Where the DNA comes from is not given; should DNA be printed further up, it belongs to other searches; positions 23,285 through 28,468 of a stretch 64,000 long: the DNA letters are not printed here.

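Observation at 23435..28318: Orphan 1,627-aa helical, charge-rich giant protein with no recognisable domain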

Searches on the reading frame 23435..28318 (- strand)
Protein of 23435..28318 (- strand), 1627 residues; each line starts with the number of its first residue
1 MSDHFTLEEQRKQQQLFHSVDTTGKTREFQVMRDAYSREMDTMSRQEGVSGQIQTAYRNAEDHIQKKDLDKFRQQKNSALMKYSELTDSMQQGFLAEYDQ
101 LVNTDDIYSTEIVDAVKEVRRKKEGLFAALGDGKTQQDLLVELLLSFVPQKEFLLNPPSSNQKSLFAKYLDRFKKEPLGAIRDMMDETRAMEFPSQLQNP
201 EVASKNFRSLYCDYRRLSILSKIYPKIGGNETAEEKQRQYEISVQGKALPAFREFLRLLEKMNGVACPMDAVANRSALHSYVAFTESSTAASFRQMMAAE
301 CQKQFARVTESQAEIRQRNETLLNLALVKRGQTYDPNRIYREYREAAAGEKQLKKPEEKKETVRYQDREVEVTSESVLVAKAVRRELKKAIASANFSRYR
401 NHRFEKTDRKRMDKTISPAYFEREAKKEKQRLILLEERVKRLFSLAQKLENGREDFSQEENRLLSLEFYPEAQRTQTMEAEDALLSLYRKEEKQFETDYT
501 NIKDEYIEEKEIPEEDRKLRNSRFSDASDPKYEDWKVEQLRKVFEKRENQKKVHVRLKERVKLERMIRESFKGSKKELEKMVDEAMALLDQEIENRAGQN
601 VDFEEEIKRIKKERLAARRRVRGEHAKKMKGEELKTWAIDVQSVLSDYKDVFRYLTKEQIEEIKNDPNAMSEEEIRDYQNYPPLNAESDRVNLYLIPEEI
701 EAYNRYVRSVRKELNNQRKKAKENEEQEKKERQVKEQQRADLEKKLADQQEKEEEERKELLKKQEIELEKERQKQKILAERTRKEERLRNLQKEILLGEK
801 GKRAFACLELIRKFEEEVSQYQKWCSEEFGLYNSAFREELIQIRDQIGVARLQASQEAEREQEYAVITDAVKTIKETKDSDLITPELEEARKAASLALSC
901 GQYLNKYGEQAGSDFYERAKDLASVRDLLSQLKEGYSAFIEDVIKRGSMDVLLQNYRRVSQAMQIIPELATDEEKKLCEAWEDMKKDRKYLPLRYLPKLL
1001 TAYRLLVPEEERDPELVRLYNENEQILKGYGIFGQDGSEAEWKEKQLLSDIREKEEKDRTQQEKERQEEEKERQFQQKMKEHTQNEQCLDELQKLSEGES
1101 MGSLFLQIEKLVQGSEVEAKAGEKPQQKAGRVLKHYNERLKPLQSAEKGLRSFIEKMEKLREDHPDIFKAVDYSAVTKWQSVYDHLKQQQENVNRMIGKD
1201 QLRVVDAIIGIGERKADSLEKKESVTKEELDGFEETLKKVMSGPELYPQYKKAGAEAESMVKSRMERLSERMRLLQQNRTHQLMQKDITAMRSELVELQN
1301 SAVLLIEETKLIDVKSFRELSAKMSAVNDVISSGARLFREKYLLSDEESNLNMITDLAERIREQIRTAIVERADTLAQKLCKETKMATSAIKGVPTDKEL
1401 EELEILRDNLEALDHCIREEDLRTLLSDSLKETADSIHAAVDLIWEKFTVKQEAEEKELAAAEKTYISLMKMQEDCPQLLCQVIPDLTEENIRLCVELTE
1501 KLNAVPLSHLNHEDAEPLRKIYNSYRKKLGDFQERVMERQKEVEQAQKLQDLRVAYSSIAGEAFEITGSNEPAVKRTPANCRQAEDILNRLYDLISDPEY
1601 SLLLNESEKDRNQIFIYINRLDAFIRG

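Call 6: search_protein_families(library=pfam, proteins=[window:23435-28318:-], max_evalue=0.01)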
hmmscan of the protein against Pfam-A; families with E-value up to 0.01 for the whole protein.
window:23435-28318:- (1627 aa): 0 families

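Call 7: search_protein_families(library=ncbifam, proteins=[window:23435-28318:-], max_evalue=1)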
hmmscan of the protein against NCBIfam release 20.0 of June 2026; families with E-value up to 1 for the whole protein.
window:23435-28318:- (1627 aa): 0 families

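Call 8: search_protein_families(library=padloc, proteins=[window:23435-28318:-], max_evalue=1)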
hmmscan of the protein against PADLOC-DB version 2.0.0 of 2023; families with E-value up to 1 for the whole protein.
window:23435-28318:- (1627 aa): 0 families
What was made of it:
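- On Known anti-phage defence systems (PADLOC-DB 2.0): There are 0 families at E ≤ 1 (call 8).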

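Call 9: search_solved_structures(query=window:23435-28318:-, max_evalue=1)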
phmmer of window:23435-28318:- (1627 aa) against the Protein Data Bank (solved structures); distinct sequences matched with E-value up to 1: 0.

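Call 10: find_homologous_proteins(query=window:23435-28318:-, max_evalue=0.001)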
Query window:23435-28318:- (1627 aa): 1 proteins with E <= 0.001 among 8000 candidates.
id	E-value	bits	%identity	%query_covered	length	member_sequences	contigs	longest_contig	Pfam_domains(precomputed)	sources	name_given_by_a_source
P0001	0.0e+0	3365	97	100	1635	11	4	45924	-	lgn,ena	-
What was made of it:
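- Tried and rejected: The full-length word-indexed search returned only P0001, but it was saturated at 8,000 candidates, probably by E/K-rich words (call 10).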

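Call 12: find_related_loci(query=window:23435-28318:-, collection=genome_contigs, flank=10000)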
Query window:23435-28318:- (1627 aa) in genome_contigs; peptide patterns used: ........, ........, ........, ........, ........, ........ (x = any residue, [..] = any of these).
17 stretches matched a pattern, but none encodes a relative of the query by tblastn (E <= 1e-3).
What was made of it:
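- Tried and rejected: GTDB species representatives gave no hit (call 12).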

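Call 13: find_encoding_contigs(protein=P0001, flank=10000, max_places=10)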
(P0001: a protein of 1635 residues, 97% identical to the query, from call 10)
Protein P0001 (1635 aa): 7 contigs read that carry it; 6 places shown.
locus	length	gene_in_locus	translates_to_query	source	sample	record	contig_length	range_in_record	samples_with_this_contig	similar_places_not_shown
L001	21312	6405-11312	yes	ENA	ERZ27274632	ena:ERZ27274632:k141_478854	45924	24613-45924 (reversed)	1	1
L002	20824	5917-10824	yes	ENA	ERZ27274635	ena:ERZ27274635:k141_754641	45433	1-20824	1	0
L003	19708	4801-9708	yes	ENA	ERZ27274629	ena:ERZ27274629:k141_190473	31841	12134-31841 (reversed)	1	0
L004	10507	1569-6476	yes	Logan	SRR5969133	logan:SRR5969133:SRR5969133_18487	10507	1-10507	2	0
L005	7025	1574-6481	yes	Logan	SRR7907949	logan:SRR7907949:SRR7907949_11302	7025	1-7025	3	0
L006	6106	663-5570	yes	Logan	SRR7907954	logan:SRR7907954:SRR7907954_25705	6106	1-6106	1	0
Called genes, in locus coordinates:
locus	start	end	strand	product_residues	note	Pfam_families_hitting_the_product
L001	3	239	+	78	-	?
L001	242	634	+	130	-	PF01850:PIN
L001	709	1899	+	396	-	PF13384:HTH_23 (faint), PF13518:HTH_28 (weak), PF13551:HTH_29 (weak), PF13565:HTH_32, PF13358:DDE_3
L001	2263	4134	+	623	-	PF22614:Slo-like_RCK, PF06241:Castor_Poll_mid, PF02080:TrkA_C (weak)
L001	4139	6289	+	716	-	PF03415:Peptidase_C11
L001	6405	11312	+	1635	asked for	-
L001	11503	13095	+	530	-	PF00370:FGGY_N, PF02782:FGGY_C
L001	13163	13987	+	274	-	PF00456:Transketolase_N, PF13292:DXP_synthase_N, PF00676:E1_dh, PF02775:TPP_enzyme_C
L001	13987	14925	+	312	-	PF02779:Transket_pyr, PF02780:Transketolase_C, PF22613:Transketolase_C_1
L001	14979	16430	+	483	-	PF02610:AraA_N, PF24856:AraA_central, PF11762:Arabinose_Iso_C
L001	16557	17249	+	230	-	PF00596:Aldolase_II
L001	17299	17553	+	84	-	PF19668:DUF6171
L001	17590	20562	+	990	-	PF02743:dCache_1 (faint), PF00924:MS_channel_2nd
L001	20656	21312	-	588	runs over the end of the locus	PF04616:Glyco_hydro_43, PF05270:AbfB (weak)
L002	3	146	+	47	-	?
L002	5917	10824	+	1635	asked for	-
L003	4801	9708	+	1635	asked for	-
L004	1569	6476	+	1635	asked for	-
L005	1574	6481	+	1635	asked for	-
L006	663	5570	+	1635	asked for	-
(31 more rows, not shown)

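Call 20: search_dna_similar(query=window:23435-28318:-, collection=plasmids, mode=protein, max_evalue=0.001)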
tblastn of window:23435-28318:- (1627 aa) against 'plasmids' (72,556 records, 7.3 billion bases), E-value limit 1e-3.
No match.

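Call 21: search_dna_similar(query=window:23435-28318:-, collection=phages, mode=protein, max_evalue=0.001)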
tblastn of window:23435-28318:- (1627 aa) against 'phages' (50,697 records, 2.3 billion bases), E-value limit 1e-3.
No match.
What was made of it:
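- Tried and rejected: Plasmid and phage tblastn gave none (calls 20, 21).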

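Call 26: list_cluster_members(proteins=[P0001, P0002, window:23435-28318:-])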
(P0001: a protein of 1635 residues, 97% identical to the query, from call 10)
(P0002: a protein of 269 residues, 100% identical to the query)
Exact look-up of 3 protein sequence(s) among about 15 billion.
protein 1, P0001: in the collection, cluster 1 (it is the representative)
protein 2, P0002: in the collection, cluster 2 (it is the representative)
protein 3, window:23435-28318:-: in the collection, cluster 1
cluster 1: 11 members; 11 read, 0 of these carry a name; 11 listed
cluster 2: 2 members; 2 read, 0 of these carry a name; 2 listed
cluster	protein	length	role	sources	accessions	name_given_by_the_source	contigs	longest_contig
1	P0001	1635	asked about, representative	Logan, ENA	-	-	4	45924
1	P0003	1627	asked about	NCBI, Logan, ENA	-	-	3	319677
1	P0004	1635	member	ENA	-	-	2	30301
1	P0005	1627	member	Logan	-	-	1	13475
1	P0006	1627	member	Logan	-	-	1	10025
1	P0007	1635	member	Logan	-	-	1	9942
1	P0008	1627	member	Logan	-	-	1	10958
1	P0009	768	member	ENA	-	-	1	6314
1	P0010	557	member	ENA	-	-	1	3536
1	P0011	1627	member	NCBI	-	-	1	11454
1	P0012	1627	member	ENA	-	-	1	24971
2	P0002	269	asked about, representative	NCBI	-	-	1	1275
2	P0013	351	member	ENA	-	-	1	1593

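Call 27: find_encoding_contigs(protein=window:23435-28318:-, flank=10000, max_places=10)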
Protein window:23435-28318:- (1627 aa): 4 contigs read that carry it; 2 places shown.
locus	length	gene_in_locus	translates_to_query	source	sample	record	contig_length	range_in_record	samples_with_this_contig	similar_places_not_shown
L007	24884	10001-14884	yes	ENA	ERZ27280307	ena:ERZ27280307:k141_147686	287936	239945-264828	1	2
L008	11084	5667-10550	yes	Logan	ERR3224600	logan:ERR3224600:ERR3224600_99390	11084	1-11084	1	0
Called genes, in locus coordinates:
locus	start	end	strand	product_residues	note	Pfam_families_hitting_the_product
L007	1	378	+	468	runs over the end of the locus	PF00989:PAS, PF13596:PAS_10 (faint), PF08448:PAS_4, PF13426:PAS_9, PF00211:Guanylate_cyc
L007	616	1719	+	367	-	PF00532:Peripla_BP_1 (faint), PF13407:Peripla_BP_4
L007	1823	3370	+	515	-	PF00005:ABC_tran, PF13304:AAA_21 (faint), PF00005:ABC_tran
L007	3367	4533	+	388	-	PF02653:BPD_transp_2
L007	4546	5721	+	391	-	PF02653:BPD_transp_2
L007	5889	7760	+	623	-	PF22614:Slo-like_RCK, PF06241:Castor_Poll_mid, PF02080:TrkA_C (weak)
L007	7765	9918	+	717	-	PF03415:Peptidase_C11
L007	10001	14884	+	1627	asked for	-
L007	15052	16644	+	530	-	PF00370:FGGY_N, PF02782:FGGY_C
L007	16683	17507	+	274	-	PF00456:Transketolase_N, PF13292:DXP_synthase_N, PF00676:E1_dh, PF02775:TPP_enzyme_C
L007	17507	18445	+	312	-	PF02779:Transket_pyr, PF02780:Transketolase_C, PF22613:Transketolase_C_1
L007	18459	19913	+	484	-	PF02610:AraA_N, PF24856:AraA_central, PF11762:Arabinose_Iso_C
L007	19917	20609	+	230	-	PF00596:Aldolase_II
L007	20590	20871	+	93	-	PF19668:DUF6171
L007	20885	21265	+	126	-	PF01042:Ribonuc_L-PSP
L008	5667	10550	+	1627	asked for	-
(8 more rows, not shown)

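Call 43: search_protein_families(library=phrogs, proteins=[window:23435-28318:-], max_evalue=1)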
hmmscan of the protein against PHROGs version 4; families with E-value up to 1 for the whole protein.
window:23435-28318:- (1627 aa): 1 family
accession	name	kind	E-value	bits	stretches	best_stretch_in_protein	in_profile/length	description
phrog_7209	-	unknown function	0.12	13.5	0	97-150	7-60/84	-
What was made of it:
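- There is no PADLOC or PHROG hit (calls 8, 43).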

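Call 60: find_related_loci(query=window:23435-28318:-, collection=metagenome_contigs, flank=10000)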
Query window:23435-28318:- (1627 aa) in metagenome_contigs; peptide patterns used: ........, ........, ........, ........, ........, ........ (x = any residue, [..] = any of these).
40 stretches matched a pattern; 1 encode a relative of the query (tblastn E <= 1e-3); 1 distinct loci.
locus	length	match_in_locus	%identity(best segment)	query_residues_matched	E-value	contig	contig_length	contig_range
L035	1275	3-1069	100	66-421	0e+0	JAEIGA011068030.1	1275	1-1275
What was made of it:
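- Tried and rejected: JGI metagenomes gave one 1,275-bp fragment (call 60).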

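Call 80: find_related_loci(query=window:23435-28318:-, collection=viral_contigs, flank=5000)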
Query window:23435-28318:- (1627 aa) in viral_contigs; peptide patterns used: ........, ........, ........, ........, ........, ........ (x = any residue, [..] = any of these).
2 stretches matched a pattern, but none encodes a relative of the query by tblastn (E <= 1e-3).
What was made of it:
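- On Phage tape-measure proteins: There is no PHROG hit at E < 0.1 (call 43), no phage tblastn hit (call 21) and no IMG/VR hit (call 80).
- Tried and rejected: IMG/VR gave no hit (call 80).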
